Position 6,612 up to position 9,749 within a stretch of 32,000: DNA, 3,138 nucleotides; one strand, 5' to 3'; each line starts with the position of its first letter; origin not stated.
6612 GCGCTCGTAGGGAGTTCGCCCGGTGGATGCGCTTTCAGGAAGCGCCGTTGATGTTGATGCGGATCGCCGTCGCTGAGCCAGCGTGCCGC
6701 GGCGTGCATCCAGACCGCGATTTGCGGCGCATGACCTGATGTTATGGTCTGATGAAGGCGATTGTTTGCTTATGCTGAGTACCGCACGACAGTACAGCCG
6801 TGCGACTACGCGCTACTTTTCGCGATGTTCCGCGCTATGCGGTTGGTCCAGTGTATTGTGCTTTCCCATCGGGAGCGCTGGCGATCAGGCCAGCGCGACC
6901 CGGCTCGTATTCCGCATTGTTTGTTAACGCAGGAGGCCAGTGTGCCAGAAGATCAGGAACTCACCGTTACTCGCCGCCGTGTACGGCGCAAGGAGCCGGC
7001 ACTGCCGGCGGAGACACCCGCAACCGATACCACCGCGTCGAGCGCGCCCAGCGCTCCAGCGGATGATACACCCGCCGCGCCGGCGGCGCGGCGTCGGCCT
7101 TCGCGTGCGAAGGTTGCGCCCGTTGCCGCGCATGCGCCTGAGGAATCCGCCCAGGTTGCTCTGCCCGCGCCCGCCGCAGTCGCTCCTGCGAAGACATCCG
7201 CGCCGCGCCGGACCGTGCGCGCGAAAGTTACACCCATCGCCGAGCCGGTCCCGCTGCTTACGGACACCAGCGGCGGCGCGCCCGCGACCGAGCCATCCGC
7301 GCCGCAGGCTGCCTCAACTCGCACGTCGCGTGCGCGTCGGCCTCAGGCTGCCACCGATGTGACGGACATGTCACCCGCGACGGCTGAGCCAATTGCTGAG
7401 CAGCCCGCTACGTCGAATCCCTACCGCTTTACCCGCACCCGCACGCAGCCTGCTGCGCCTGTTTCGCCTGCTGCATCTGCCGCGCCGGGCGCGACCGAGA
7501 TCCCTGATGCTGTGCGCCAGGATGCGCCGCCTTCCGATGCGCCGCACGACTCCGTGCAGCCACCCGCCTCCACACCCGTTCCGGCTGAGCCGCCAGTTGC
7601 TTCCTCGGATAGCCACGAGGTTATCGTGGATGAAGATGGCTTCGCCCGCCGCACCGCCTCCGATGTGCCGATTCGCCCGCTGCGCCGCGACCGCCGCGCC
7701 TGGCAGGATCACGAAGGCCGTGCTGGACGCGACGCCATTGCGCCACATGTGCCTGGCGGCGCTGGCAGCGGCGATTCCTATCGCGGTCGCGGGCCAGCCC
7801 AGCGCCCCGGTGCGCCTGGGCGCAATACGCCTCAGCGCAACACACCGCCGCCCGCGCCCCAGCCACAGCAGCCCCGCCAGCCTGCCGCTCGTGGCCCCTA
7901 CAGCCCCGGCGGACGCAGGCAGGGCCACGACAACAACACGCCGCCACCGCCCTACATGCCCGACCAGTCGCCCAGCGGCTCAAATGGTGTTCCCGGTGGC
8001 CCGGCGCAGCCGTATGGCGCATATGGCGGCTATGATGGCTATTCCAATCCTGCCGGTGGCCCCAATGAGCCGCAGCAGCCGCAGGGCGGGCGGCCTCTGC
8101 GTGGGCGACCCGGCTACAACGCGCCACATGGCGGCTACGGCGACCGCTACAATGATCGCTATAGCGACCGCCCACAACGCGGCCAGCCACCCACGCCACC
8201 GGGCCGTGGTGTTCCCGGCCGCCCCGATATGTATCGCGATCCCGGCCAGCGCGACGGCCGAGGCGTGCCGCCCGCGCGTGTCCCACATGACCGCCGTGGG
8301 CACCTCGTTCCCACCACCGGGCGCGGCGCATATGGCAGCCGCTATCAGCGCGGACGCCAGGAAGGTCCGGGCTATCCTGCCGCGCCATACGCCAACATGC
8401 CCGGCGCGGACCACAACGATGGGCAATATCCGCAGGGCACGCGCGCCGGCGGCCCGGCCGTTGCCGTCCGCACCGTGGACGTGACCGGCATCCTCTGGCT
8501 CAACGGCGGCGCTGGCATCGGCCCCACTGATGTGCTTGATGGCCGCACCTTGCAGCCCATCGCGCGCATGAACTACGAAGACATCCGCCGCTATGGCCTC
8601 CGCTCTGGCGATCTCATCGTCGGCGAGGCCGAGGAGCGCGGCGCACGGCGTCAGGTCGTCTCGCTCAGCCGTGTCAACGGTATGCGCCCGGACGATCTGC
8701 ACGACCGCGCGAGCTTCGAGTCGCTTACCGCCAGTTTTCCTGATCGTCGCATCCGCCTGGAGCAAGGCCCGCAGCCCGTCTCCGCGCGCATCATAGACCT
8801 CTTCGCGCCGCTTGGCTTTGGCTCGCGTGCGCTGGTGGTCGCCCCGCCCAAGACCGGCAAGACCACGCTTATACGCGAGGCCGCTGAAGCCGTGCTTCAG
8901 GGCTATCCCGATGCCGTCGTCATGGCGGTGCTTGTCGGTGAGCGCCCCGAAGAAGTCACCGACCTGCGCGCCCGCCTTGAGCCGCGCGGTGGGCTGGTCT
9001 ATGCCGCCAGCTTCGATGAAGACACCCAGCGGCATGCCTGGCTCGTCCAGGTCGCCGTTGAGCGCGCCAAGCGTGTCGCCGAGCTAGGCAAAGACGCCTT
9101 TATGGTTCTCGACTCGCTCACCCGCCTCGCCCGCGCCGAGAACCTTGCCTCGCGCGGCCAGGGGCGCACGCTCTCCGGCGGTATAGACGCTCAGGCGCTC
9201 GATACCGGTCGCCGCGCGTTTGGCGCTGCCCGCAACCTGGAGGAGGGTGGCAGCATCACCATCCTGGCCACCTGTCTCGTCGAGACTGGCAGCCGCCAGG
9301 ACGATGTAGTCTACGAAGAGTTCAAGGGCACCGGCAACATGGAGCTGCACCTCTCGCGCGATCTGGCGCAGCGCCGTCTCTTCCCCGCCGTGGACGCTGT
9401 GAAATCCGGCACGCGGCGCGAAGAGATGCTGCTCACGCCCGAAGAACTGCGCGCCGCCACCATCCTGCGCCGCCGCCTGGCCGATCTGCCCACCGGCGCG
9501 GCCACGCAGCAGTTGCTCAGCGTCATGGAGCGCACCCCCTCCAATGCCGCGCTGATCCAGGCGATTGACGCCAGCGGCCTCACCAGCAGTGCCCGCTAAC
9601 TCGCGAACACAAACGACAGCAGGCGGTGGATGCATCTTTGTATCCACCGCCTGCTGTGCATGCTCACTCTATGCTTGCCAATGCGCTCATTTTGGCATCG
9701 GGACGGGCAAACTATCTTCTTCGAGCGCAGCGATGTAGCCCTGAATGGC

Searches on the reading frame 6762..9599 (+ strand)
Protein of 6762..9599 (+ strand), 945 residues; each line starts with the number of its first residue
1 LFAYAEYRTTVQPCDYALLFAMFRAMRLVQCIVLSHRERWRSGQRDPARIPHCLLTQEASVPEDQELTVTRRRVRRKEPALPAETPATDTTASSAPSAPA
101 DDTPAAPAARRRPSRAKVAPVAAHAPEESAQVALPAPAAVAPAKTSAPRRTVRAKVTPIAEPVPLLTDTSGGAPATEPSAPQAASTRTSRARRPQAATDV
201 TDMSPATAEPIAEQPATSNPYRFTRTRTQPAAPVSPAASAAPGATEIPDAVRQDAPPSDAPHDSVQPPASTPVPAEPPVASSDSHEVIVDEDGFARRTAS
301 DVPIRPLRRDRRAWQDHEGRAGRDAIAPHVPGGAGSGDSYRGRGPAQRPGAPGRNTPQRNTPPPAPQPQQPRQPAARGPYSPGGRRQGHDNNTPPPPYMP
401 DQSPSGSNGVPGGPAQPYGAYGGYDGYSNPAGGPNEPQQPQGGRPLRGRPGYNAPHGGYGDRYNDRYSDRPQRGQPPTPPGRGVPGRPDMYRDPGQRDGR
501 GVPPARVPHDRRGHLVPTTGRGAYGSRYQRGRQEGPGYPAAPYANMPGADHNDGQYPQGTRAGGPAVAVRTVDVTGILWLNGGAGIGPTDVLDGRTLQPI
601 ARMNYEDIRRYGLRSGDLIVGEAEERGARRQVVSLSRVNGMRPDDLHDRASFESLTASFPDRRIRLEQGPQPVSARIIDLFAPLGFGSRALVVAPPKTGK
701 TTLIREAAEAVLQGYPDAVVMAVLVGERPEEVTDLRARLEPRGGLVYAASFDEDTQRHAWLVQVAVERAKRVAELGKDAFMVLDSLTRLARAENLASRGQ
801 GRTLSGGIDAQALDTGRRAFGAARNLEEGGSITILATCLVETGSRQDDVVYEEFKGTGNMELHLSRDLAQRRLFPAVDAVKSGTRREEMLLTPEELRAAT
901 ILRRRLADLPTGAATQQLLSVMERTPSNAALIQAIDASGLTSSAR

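Call 6: search_protein_families(library=pfam, proteins=[window:6762-9599:+])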
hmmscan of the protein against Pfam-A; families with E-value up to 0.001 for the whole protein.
window:6762-9599:+ (945 aa): 2 families
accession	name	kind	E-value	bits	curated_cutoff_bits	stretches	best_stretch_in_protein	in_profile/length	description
PF00006.31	ATP-synt_ab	-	1.5e-22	80.7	29.5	1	676-882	3-211/213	ATP synthase alpha/beta family, nucleotide-binding domain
PF13481.12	AAA_25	-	0.0001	22.4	27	1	687-802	33-168/195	AAA domain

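Call 9: find_related_loci(query=window:6942-9596:+, collection=genome_contigs, flank=10000)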
Query window:6942-9596:+ (885 aa) in genome_contigs; peptide patterns used: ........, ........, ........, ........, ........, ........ (x = any residue, [..] = any of these).
103 stretches matched a pattern; 40 encode a relative of the query (tblastn E <= 1e-3); 40 distinct loci.
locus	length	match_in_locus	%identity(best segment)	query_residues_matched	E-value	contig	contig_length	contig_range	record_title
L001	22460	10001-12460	52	11-885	0e+0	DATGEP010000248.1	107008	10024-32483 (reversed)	MAG TPA_asm: Ktedonobacterales bacterium isolate SMAG_U9705 k141_745599, whole genome shotgun sequence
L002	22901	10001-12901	50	1-885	0e+0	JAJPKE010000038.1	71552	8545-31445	MAG: Chloroflexota bacterium isolate Centralia_MAG_65 k107_34379289, whole genome shotgun sequence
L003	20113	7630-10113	51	67-885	0e+0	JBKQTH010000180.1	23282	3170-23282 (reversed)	MAG: Ktedonobacterales bacterium isolate MHr2D2E2F__bin_10 MHr2D2E2F_000000118699, whole genome shotgun sequence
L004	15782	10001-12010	58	160-883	0e+0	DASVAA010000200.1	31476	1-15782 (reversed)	MAG TPA_asm: Ktedonobacterales bacterium isolate SMAG_U1939 k141_273028, whole genome shotgun sequence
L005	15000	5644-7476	62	232-885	0e+0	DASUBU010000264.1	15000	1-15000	MAG TPA_asm: Ktedonobacterales bacterium isolate SMAG_U2529 k141_1033221, whole genome shotgun sequence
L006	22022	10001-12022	59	245-885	0e+0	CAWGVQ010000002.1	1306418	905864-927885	MAG: uncultured Chloroflexia bacterium isolate MFD02579.bin.2.68 genome assembly, contig: contig_12234, whole genome sho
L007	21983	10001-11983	60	245-883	0e+0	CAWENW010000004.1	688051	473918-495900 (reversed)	MAG: uncultured Chloroflexia bacterium isolate MFD02579.bin.2.12 genome assembly, contig: contig_15731, whole genome sho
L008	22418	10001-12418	53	35-885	0e+0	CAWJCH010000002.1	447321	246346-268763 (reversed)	MAG: uncultured Chloroflexia bacterium isolate MFD06714.bin.2.15 genome assembly, contig: contig_10300, whole genome sho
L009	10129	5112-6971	62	300-880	0e+0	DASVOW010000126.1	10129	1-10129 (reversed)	MAG TPA_asm: Ktedonobacterales bacterium isolate SMAG_U3163 k141_440359, whole genome shotgun sequence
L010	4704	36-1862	61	236-885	0e+0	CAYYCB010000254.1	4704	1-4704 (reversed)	MAG TPA_asm: uncultured Ktedonobacterales bacterium isolate SRP272529_co2_235 genome assembly, contig: NODE_36210_length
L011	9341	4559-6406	62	244-880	0e+0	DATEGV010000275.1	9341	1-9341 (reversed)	MAG TPA_asm: Ktedonobacterales bacterium isolate SMAG_U8794 k141_857229, whole genome shotgun sequence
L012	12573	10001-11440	65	347-878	0e+0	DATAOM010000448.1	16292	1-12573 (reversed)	MAG TPA_asm: Ktedonobacterales bacterium isolate SMAG_U7045 k141_8629841, whole genome shotgun sequence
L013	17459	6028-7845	60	287-885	0e+0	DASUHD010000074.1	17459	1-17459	MAG TPA_asm: Ktedonobacterales bacterium isolate SMAG_U1423 k141_315462, whole genome shotgun sequence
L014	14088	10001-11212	76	483-885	0e+0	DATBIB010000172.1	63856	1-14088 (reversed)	MAG TPA_asm: Ktedonobacterales bacterium isolate SMAG_U3883 k141_2632816, whole genome shotgun sequence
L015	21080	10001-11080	84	526-885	0e+0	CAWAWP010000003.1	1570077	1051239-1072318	MAG: uncultured Chloroflexia bacterium isolate MFD05502.bin.1.39 genome assembly, contig: contig_11942, whole genome sho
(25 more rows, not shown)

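Call 28: search_protein_families(library=pfam, proteins=[L002:7216-8895:+, L004:6816-8318:+, L005:2259-3638:+, L004:1830-3251:+, L004:758-1363:+, L004:4868-5551:+, L002:2662-3927:+, L009:87-2120:+, L005:40-567:+, L004:3229-3777:-])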
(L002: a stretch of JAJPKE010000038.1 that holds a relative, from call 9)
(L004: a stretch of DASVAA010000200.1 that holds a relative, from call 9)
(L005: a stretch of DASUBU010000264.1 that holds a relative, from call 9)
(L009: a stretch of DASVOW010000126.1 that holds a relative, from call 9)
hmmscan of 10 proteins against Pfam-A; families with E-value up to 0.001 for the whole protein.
L002:7216-8895:+ (559 aa): 0 families

L004:6816-8318:+ (500 aa): 0 families

L005:2259-3638:+ (459 aa): 0 families

L004:1830-3251:+ (473 aa): 4 families
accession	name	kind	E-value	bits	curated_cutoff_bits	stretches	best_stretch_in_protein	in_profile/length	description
PF13614.12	AAA_31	-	9e-28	97.8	27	1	196-373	2-166/177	AAA domain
PF04471.18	Mrr_cat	-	1.7e-14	54.4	21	1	36-146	4-114/115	Restriction endonuclease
PF01656.29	CbiA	-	7.5e-13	49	25.4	1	199-428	2-116/125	CobQ/CobB/MinD/ParA nucleotide binding domain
PF02374.21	ArsA_ATPase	-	0.00015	21.5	24.3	1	203-244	8-45/305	Anion-transporting ATPase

L004:758-1363:+ (201 aa): 0 families

L004:4868-5551:+ (227 aa): 0 families

L002:2662-3927:+ (421 aa): 2 families
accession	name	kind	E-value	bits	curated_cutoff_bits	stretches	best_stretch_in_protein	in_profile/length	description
PF01609.27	DDE_Tnp_1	-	8.8e-23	81.5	23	1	224-402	4-200/200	Transposase DDE domain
PF04434.22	SWIM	-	1.6e-08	34.3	19.6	1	40-70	1-34/38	SWIM zinc finger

L009:87-2120:+ (677 aa): 1 family
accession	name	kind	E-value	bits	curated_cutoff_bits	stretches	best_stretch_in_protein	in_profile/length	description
PF02687.27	FtsX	-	1.5e-18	67.4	25.5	2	541-665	3-117/120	FtsX-like permease C-terminal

L005:40-567:+ (175 aa): 3 families
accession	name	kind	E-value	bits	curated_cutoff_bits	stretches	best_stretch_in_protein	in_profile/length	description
PF00702.32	Hydrolase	-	6.4e-12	46.7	26.4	1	27-150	59-191/191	haloacid dehalogenase-like hydrolase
PF13419.12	HAD_2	-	1.3e-08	35.6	23.8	1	75-155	97-177/178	Haloacid dehalogenase-like hydrolase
PF13242.12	Hydrolase_like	-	2.4e-05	24.6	22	1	112-165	3-57/75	HAD-hyrolase-like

L004:3229-3777:- (182 aa): 0 families
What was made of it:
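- L004 has a ParA-like gene between its clusters (call 28).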

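Call 34: find_encoding_contigs(protein=window:6942-9599:+, flank=10000, max_places=6)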
Protein window:6942-9599:+ (885 aa): no gene with exactly this product is on record in the collection.

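Call 56: search_protein_families(library=pfam, proteins=[L004:4470-4841:-], max_evalue=5)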
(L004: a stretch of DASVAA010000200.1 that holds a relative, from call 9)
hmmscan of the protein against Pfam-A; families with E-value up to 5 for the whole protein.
L004:4470-4841:- (124 aa): 2 families
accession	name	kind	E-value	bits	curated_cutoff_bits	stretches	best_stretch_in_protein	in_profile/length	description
PF17326.7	DUF5365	-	0.008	17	26.3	1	7-67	30-91/116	Family of unknown function (DUF5365)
PF03709.21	OKR_DC_1_N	-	0.022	15.5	29.3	1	10-57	3-49/111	Orn/Lys/Arg decarboxylase, N-terminal domain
